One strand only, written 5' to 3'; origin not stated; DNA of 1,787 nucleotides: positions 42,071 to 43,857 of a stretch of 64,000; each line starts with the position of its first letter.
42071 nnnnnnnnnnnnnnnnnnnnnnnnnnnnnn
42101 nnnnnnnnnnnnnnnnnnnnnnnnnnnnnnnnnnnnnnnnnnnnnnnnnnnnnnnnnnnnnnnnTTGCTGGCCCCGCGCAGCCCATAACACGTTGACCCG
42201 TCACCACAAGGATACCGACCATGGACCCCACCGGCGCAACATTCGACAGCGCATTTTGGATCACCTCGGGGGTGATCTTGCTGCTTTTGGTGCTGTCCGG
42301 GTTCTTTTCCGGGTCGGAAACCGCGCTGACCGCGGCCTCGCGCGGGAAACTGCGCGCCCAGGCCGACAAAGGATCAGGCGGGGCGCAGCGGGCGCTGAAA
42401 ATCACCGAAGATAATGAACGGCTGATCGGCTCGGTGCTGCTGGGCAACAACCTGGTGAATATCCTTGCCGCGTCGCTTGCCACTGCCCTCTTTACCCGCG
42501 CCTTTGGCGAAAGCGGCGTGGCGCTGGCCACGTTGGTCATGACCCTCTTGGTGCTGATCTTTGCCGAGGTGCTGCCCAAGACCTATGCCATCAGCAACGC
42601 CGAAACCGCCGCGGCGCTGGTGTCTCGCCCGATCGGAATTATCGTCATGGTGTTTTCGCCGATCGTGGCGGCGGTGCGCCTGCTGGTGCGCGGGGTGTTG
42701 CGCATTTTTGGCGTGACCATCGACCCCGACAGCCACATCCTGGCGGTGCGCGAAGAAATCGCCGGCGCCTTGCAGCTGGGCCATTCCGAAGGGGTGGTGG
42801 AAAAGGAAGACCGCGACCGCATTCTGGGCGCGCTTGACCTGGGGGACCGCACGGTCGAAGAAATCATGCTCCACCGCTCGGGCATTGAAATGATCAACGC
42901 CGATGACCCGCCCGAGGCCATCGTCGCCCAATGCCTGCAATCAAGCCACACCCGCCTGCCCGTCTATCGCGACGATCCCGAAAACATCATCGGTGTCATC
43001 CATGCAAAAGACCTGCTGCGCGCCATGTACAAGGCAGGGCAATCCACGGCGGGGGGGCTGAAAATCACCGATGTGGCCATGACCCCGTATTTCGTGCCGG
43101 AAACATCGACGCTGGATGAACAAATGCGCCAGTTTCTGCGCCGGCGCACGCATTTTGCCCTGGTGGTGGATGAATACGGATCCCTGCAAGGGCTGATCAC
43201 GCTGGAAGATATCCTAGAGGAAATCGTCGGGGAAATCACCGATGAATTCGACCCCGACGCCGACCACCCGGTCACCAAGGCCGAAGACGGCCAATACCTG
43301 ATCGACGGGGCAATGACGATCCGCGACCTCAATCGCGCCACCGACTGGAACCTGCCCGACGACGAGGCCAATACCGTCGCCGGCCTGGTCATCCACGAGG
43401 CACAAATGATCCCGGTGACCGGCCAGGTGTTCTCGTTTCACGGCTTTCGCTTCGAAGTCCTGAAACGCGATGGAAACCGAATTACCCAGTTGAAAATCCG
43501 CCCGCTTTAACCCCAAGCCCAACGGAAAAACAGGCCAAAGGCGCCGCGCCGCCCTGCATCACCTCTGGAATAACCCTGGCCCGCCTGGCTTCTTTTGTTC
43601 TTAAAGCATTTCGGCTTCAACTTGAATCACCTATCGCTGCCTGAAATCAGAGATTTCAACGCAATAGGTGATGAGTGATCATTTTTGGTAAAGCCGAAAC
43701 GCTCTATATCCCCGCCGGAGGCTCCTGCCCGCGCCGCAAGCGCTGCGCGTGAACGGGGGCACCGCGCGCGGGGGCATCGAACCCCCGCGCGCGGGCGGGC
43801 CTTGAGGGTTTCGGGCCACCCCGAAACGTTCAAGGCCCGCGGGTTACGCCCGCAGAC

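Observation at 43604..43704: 101-bp hairpin-forming MITE-like element with a near-identical inverted twin 6 kb away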

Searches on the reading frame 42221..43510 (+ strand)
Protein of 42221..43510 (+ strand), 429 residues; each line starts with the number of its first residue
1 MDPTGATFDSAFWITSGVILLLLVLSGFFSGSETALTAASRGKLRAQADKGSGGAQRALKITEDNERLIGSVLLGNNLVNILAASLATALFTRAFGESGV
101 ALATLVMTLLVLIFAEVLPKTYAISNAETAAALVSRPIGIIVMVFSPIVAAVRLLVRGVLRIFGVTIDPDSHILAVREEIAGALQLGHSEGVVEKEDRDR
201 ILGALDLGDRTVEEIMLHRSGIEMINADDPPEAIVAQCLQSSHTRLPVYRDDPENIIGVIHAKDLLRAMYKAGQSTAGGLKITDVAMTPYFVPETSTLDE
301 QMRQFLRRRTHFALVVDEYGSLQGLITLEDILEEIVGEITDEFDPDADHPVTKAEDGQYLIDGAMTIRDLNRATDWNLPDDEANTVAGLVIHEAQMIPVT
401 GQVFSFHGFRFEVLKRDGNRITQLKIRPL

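Call 18: find_encoding_contigs(protein=window:42221-43510:+, flank=10000, max_places=10)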
Protein window:42221-43510:+ (429 aa): 3 contigs read that carry it; 3 places shown.
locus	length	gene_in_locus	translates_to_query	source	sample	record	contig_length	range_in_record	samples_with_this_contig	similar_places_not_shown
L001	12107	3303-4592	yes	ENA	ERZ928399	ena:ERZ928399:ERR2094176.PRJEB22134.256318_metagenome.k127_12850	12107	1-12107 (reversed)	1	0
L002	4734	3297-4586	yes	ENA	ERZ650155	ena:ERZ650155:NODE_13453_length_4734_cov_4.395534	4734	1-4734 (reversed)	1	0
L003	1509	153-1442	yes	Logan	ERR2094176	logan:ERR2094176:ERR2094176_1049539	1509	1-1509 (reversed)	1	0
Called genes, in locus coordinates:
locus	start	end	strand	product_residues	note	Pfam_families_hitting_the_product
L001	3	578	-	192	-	?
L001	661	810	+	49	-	-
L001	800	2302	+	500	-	-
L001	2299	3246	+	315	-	PF02899:Phage_int_SAM_1, PF13102:Phage_int_SAM_5 (weak), PF00589:Phage_integrase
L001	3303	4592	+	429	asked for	PF01595:CNNM, PF00571:CBS, PF03471:CorC_HlyC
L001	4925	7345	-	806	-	PF01266:DAO, PF16350:FAO_M, PF01571:GCV_T, PF08669:GCV_T_C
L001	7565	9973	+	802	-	PF01266:DAO, PF16350:FAO_M, PF01571:GCV_T, PF08669:GCV_T_C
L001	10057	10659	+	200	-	PF12804:NTP_transf_3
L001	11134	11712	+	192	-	PF09335:VTT_dom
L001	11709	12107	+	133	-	?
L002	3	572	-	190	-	?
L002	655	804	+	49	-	-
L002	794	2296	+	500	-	-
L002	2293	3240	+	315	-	PF02899:Phage_int_SAM_1, PF13102:Phage_int_SAM_5 (weak), PF00589:Phage_integrase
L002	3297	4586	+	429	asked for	PF01595:CNNM, PF00571:CBS, PF03471:CorC_HlyC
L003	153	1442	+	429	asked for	PF01595:CNNM, PF00571:CBS, PF03471:CorC_HlyC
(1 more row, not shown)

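Call 20: find_homologous_proteins(query=window:42221-43510:+, max_evalue=1e-100)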
Query window:42221-43510:+ (429 aa): 7966 proteins with E <= 1e-100 among 8000 candidates; the best 120 are listed.
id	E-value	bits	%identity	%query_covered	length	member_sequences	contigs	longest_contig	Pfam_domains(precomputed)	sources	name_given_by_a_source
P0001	7.2e-275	929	100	100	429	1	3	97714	PF01595.26,PF03471.23,PF00571.34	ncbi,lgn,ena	-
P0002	2.4e-257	871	93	100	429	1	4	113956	PF01595.26,PF03471.23,PF00571.34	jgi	jgi:Mg2+/Co2+ transporter CorB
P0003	6.0e-244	827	87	100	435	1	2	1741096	PF01595.26,PF03471.23,PF00571.34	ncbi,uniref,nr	ncbi:HlyC/CorC family transporter [Sulfitobacter sabulilitoris]|uniref:HlyC/CorC family transporter 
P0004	6.7e-239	811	87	100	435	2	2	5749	PF01595.26,PF03471.23,PF00571.34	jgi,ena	jgi:Mg2+/Co2+ transporter CorB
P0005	2.0e-238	809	87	99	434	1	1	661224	PF01595.26,PF03471.23,PF00571.34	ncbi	-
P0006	3.3e-237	805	86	100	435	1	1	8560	PF01595.26,PF03471.23,PF00571.34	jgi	jgi:Mg2+/Co2+ transporter CorB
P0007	4.0e-236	801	85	100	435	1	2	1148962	PF01595.26,PF03471.23,PF00571.34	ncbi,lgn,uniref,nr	ncbi:HlyC/CorC family transporter [Roseobacter sp. EG26]|uniref:HlyC/CorC family transporter n=1 Tax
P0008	4.2e-236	801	87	100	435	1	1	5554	PF01595.26,PF03471.23,PF00571.34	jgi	jgi:Mg2+/Co2+ transporter CorB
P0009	6.1e-235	798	86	100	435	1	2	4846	PF01595.26,PF03471.23,PF00571.34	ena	-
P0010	1.0e-234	797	86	100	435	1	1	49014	PF01595.26,PF03471.23,PF00571.34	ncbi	ncbi:MAG: HlyC/CorC family transporter [Sulfitobacter sp.]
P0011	1.9e-234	796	86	100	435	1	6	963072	PF01595.26,PF03471.23,PF00571.34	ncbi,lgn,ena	-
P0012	2.1e-234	796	86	100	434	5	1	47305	PF01595.26,PF03471.23,PF00571.34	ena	-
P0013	4.4e-234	795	85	100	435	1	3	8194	PF01595.26,PF03471.23,PF00571.34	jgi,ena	jgi:Mg2+/Co2+ transporter CorB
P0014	5.6e-234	794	85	100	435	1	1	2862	PF01595.26,PF03471.23,PF00571.34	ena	-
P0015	3.0e-233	792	85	100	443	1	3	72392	PF01595.26,PF03471.23,PF00571.34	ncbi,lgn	-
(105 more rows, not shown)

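Call 21: find_encoding_contigs(protein=P0002, flank=10000, max_places=4)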
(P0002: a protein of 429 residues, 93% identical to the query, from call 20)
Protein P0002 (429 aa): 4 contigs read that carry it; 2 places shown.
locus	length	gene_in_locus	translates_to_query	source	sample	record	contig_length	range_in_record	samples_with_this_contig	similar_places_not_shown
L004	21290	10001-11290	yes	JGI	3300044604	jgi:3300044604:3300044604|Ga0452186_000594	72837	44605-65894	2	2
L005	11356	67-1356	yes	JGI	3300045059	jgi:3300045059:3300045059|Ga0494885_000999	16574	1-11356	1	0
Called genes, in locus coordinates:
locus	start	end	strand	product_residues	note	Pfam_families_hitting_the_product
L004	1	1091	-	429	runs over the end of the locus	PF01546:Peptidase_M20, PF07687:M20_dimer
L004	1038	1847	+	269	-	PF03819:MazG, PF01503:PRA-PH (weak), PF03819:MazG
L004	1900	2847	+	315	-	PF01156:IU_nuc_hydro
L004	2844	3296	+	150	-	PF00583:Acetyltransf_1, PF13508:Acetyltransf_7 (weak)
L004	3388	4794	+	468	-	PF02696:SelO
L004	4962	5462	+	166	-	PF00436:SSB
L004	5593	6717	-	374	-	PF00465:Fe-ADH (weak), PF13685:Fe-ADH_2, PF01761:DHQ_synthase, PF24621:DHQS_C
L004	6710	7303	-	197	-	PF13238:AAA_18 (faint), PF01202:SKI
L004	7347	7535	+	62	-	-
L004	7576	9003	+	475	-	-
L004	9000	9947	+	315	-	PF02899:Phage_int_SAM_1, PF00589:Phage_integrase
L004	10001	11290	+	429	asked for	PF01595:CNNM, PF00571:CBS, PF03471:CorC_HlyC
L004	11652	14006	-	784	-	PF01266:DAO, PF16350:FAO_M, PF01571:GCV_T, PF08669:GCV_T_C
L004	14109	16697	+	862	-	PF01266:DAO, PF16350:FAO_M, PF01571:GCV_T, PF08669:GCV_T_C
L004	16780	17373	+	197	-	PF12804:NTP_transf_3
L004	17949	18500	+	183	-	PF09335:VTT_dom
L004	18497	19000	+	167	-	PF02600:DsbB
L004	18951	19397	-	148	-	PF13384:HTH_23 (weak), PF13404:HTH_AsnC-type, PF13412:HTH_24, PF08279:HTH_11 (weak), PF12802:MarR_2 (faint), PF01037:AsnC_trans_reg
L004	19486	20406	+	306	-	PF00491:Arginase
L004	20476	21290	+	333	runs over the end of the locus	PF02423:OCD_Mu_crystall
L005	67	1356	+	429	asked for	PF01595:CNNM, PF00571:CBS, PF03471:CorC_HlyC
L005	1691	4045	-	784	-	PF01266:DAO, PF16350:FAO_M, PF01571:GCV_T, PF08669:GCV_T_C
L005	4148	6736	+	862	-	PF01266:DAO, PF16350:FAO_M, PF01571:GCV_T, PF08669:GCV_T_C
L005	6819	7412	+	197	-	PF12804:NTP_transf_3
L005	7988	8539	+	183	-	PF09335:VTT_dom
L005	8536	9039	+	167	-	PF02600:DsbB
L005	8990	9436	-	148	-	PF13384:HTH_23 (weak), PF13404:HTH_AsnC-type, PF13412:HTH_24, PF08279:HTH_11 (weak), PF12802:MarR_2 (faint), PF01037:AsnC_trans_reg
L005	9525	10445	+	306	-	PF00491:Arginase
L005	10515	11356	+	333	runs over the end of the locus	PF02423:OCD_Mu_crystall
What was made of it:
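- The same genes in the same order and orientation occur in L001, L004 and L005 (calls 18, 21).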

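Call 22: find_encoding_contigs(protein=P0003, flank=10000, max_places=2)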
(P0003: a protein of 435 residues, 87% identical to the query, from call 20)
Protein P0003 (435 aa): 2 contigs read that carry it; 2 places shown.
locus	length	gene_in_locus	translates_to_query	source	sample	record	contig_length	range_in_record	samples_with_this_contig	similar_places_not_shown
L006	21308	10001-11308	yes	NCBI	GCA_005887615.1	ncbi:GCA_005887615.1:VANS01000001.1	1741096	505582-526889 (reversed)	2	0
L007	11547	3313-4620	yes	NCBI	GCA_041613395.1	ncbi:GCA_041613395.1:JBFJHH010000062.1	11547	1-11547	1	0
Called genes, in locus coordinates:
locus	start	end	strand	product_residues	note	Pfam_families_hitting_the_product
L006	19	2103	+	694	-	PF20703:nSTAND1 (faint), PF00005:ABC_tran, PF13304:AAA_21 (weak), PF08352:oligo_HPY, PF00005:ABC_tran, PF02463:SMC_N, PF08352:oligo_HPY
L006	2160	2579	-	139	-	-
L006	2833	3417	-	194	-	PF01464:SLT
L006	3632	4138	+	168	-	PF00436:SSB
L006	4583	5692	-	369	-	PF00465:Fe-ADH (faint), PF13685:Fe-ADH_2, PF01761:DHQ_synthase, PF24621:DHQS_C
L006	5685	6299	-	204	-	PF13189:Cytidylate_kin2 (faint), PF13238:AAA_18 (weak), PF13671:AAA_33 (weak), PF01202:SKI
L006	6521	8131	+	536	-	-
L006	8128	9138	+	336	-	PF02899:Phage_int_SAM_1, PF13495:Phage_int_SAM_4 (weak), PF00589:Phage_integrase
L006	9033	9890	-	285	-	PF12850:Metallophos_2 (weak)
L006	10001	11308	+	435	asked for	PF01595:CNNM, PF00571:CBS, PF03471:CorC_HlyC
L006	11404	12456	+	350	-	PF00211:Guanylate_cyc, PF04828:GFA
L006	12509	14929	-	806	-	PF01266:DAO, PF16350:FAO_M, PF01571:GCV_T, PF08669:GCV_T_C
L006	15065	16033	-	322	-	-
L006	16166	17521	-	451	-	PF10011:DUF2254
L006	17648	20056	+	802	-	PF01266:DAO, PF16350:FAO_M, PF01571:GCV_T, PF08669:GCV_T_C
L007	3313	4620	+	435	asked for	PF01595:CNNM, PF00571:CBS, PF03471:CorC_HlyC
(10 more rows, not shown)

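Call 23: find_encoding_contigs(protein=P0005, flank=10000, max_places=2)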
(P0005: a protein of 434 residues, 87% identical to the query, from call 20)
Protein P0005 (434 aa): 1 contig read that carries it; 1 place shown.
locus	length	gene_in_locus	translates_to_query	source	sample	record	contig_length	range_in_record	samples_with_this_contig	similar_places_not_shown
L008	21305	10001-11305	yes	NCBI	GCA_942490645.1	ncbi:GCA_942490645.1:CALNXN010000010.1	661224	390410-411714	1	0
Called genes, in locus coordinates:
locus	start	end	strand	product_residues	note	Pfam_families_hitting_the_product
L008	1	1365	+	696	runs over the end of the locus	PF13191:AAA_16 (faint), PF00005:ABC_tran, PF13304:AAA_21 (weak), PF08352:oligo_HPY, PF00005:ABC_tran, PF02463:SMC_N, PF08352:oligo_HPY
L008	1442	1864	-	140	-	-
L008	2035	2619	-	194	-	PF01464:SLT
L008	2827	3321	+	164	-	PF00436:SSB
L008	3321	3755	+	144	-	PF13527:Acetyltransf_9 (weak), PF00583:Acetyltransf_1, PF13508:Acetyltransf_7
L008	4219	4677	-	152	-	PF00440:TetR_N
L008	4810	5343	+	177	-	-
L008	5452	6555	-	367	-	PF13685:Fe-ADH_2, PF01761:DHQ_synthase, PF24621:DHQS_C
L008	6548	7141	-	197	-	PF13189:Cytidylate_kin2 (faint), PF13238:AAA_18 (weak), PF13671:AAA_33 (weak), PF01202:SKI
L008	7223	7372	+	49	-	-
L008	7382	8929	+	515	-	-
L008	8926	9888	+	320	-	PF02899:Phage_int_SAM_1, PF13495:Phage_int_SAM_4 (faint), PF00589:Phage_integrase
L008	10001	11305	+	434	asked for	PF01595:CNNM, PF00571:CBS, PF03471:CorC_HlyC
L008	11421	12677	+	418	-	PF07690:MFS_1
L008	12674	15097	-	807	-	PF01266:DAO, PF16350:FAO_M, PF01571:GCV_T, PF08669:GCV_T_C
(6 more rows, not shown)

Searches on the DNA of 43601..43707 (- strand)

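Call 95: build_rna_model(alignment_id=A5, structure=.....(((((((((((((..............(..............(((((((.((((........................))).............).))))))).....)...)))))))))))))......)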
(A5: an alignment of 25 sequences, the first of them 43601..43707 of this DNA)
Model R1 built from alignment A5 (25 sequences, 136 columns); structure: as given.
model positions 106; base pairs 25; branch points 0; effective number of sequences 2.01; information 0.59 bits per position. Calibrated on 0.2 Mb of random sequence (short: E-values are rough).
structure used (alignment columns):
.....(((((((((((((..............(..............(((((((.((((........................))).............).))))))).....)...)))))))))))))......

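Call 97: search_with_rna_model(model_id=R1, sources=[window, L006, L008, L010, L012, L013, L016, L018, L022, L023, L024, L025, L026, L027, L028, L029, L031, L032, L033, L034, L035, L036, L037, L038, L039, L041, L042, L043, L044, L045, L046, L047, L048, L049, L050, L051, L052, L053, L054, L055, L056, L057, L058, L059, L060, L061, L062, L063, L064, L065, L066, L067, L068, L069, L070, L071, L072, L073, L074, L075, L076, L077, L078, L079, L080, L081, L082, L083, L084, L085, L087, L088, L089, L090, L091, L093, L094, L095, L096, L097, L098, L100, L101, L102, L103, L104, L105, L106, L107, L108, L171, L175, L176, L178, L179, L180, L181, L182], max_evalue=1)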
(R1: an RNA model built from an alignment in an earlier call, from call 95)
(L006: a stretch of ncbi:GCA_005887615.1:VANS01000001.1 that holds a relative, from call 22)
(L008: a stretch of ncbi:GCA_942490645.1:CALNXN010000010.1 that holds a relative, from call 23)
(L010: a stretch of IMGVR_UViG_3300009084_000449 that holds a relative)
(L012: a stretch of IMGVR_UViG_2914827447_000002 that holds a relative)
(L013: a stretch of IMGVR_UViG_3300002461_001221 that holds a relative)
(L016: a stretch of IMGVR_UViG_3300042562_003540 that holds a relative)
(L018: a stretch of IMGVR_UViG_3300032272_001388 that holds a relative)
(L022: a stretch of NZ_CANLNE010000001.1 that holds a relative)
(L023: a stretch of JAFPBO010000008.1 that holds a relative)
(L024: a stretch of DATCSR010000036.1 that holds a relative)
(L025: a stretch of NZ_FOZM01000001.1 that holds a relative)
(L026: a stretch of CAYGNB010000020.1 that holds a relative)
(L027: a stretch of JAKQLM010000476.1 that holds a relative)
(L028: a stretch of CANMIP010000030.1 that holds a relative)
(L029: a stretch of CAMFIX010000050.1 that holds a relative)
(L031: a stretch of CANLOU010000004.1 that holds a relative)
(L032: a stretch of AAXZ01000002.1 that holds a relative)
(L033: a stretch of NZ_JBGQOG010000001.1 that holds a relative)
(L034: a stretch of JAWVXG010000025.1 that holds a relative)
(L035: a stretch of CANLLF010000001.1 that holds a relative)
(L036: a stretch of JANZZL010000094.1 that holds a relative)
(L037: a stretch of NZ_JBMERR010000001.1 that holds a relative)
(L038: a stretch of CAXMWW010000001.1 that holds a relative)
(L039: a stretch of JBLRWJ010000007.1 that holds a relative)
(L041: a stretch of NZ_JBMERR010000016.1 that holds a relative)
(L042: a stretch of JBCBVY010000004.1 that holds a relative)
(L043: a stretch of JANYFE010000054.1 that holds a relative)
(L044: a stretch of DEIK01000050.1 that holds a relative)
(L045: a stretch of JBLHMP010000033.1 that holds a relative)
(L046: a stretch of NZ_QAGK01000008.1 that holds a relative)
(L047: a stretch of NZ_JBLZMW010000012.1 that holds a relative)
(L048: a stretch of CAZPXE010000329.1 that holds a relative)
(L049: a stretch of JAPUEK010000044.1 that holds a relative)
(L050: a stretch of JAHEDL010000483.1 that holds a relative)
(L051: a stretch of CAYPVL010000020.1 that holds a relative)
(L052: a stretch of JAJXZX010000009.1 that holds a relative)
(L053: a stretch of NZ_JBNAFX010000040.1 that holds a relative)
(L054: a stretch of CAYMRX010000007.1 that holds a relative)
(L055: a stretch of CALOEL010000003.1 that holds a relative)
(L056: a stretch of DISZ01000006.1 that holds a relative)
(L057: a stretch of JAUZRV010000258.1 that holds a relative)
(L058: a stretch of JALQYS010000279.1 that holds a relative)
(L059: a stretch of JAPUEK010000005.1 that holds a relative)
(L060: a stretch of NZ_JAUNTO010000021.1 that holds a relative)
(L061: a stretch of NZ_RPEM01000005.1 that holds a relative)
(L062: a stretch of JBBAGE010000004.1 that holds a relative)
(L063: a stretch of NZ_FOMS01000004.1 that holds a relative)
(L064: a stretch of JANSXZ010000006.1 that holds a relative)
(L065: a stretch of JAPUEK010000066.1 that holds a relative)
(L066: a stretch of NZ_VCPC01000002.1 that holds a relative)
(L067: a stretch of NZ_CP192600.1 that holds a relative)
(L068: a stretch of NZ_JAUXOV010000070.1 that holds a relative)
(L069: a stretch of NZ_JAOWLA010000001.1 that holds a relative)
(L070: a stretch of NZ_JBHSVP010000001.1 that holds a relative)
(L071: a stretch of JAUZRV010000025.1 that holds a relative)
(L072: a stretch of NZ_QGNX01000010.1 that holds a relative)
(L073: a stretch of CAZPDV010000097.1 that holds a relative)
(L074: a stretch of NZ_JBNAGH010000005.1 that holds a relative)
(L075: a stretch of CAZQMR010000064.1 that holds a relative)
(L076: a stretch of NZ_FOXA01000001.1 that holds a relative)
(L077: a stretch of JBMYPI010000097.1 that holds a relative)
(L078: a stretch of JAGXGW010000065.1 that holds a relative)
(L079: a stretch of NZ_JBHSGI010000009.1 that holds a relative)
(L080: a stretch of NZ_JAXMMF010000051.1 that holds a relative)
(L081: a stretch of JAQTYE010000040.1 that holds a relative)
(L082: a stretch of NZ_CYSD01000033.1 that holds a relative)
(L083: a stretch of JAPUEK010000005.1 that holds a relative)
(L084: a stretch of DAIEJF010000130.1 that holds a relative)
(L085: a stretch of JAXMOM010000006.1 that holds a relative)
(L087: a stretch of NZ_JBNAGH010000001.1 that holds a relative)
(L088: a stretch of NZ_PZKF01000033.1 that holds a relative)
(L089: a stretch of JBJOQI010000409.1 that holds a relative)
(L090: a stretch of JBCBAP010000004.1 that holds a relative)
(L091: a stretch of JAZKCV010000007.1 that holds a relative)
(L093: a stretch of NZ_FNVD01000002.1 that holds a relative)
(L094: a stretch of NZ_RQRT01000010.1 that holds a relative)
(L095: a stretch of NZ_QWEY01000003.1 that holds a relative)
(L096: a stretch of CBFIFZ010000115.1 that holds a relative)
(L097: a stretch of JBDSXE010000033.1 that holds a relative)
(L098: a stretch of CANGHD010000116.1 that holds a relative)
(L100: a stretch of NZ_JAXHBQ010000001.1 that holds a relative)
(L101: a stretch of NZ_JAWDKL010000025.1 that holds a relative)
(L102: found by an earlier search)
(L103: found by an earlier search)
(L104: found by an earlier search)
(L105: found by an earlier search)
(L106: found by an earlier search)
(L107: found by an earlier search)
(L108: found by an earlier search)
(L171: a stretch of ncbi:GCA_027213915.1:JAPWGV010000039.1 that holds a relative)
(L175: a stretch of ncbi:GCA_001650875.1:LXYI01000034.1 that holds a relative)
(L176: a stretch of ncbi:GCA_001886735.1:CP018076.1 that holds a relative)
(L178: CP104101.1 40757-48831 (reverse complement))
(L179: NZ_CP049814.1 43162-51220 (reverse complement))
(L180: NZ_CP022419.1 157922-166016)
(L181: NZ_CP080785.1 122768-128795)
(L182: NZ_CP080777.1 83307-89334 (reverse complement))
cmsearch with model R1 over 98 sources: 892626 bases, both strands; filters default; matches with E-value up to 1: 21.
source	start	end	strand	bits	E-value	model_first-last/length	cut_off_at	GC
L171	10627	10732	-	109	1.6e-23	1-106/106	no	0.49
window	43601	43707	-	92.5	2.1e-19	1-106/106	no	0.4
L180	3996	4100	+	90.8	5.6e-19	1-106/106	no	0.45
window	49648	49755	+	88.3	2.3e-18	1-106/106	no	0.43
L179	3976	4080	+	78.6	6.2e-16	1-106/106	no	0.5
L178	4002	4106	+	63.5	3.4e-12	1-106/106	no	0.51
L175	14281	14386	-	61.8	9.4e-12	1-106/106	no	0.59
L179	4744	4849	+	36.5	1.9e-05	1-106/106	no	0.5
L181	3000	3052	+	34.1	7.4e-05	1-106/106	no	0.45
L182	3000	3116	-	33.6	9.8e-05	1-106/106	no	0.43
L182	3000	3052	+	32.8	0.00016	1-106/106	no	0.43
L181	3000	3116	-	32.3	0.00021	1-106/106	no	0.44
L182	3066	3116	+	31.9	0.00026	1-106/106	no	0.45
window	49648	49755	-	31.8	0.00028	1-106/106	no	0.43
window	43601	43707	+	31.1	0.00042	1-106/106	no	0.4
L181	3066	3116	+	29.1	0.0013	1-106/106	no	0.47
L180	3996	4100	-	26.9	0.0045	1-106/106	no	0.45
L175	14281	14386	+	24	0.025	1-106/106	no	0.59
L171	10627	10732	+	21.8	0.084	1-106/106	no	0.49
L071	2458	2511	-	21.2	0.12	1-106/106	no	0.56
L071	2411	2511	+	20.2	0.22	1-106/106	no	0.55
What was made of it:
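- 43602..43706 (-): Hairpin MITE copy A, counted from TA to TA. On the - strand it reads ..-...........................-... The covariance model gives 92.5 bits on the - strand and 31 on the + strand (call 97).
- The covariance model scores the top strand at about 90 bits and the bottom at about 31 (call 97). A strand-specific covariance model score (call 97).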
